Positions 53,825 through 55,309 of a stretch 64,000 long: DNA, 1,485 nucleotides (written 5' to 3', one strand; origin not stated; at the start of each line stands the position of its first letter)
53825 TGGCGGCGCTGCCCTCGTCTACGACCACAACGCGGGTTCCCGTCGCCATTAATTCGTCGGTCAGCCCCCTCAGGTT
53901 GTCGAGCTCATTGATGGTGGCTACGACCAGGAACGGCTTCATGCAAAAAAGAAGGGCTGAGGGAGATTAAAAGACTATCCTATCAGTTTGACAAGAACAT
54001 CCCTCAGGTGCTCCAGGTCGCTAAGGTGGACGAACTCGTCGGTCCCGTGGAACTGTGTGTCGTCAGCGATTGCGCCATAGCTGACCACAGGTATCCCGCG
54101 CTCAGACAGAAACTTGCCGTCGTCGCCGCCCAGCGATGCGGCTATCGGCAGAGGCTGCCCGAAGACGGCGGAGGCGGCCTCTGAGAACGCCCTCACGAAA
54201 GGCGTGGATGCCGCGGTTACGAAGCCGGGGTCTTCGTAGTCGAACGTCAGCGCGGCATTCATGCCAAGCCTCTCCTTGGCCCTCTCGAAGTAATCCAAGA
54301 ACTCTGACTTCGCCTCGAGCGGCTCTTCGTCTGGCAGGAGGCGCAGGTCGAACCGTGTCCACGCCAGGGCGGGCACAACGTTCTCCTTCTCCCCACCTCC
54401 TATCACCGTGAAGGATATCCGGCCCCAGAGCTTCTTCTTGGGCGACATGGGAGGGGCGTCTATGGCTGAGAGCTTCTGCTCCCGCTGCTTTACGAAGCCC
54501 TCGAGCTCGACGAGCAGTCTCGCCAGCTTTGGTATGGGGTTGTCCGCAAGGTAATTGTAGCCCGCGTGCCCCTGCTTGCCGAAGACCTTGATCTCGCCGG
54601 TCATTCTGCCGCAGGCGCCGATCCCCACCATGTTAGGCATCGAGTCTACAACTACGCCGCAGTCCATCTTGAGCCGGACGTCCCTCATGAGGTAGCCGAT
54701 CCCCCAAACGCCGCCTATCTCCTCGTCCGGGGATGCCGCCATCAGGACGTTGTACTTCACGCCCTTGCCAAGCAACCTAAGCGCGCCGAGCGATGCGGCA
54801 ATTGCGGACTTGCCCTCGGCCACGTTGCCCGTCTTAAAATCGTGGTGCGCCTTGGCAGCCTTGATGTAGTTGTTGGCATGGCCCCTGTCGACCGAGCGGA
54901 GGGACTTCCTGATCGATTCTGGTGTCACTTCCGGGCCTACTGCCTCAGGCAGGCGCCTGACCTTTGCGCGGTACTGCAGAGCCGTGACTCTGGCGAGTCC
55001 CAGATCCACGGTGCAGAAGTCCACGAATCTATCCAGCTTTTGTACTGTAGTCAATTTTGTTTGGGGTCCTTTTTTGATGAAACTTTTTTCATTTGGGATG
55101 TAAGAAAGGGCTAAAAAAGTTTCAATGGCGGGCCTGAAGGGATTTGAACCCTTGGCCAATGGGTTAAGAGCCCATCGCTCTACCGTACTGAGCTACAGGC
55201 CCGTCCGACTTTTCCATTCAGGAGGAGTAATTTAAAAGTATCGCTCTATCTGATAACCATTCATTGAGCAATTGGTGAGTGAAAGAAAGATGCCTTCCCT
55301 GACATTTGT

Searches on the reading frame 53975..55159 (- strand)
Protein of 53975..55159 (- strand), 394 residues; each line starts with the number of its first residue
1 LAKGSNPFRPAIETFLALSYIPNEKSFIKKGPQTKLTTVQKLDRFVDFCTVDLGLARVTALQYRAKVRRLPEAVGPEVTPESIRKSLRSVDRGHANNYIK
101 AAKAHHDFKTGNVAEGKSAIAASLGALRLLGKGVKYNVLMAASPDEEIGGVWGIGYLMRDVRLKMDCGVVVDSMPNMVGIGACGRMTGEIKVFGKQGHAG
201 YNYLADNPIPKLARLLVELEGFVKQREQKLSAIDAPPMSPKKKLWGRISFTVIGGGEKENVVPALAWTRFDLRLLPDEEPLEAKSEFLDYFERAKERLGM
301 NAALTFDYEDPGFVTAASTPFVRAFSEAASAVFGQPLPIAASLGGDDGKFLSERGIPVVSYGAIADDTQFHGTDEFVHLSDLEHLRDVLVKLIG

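Call 40: search_protein_families(library=pfam, proteins=[window:53975-55159:-], max_evalue=0.00001)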
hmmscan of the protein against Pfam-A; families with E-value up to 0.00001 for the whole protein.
window:53975-55159:- (394 aa): 2 families
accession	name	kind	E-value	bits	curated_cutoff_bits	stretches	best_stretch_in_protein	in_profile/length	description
PF07687.19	M20_dimer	-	4.1e-16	59.3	21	1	181-295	2-103/107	Peptidase dimerisation domain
PF01546.33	Peptidase_M20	-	4.4e-14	53.3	24.6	1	117-393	37-204/206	Peptidase family M20/M25/M40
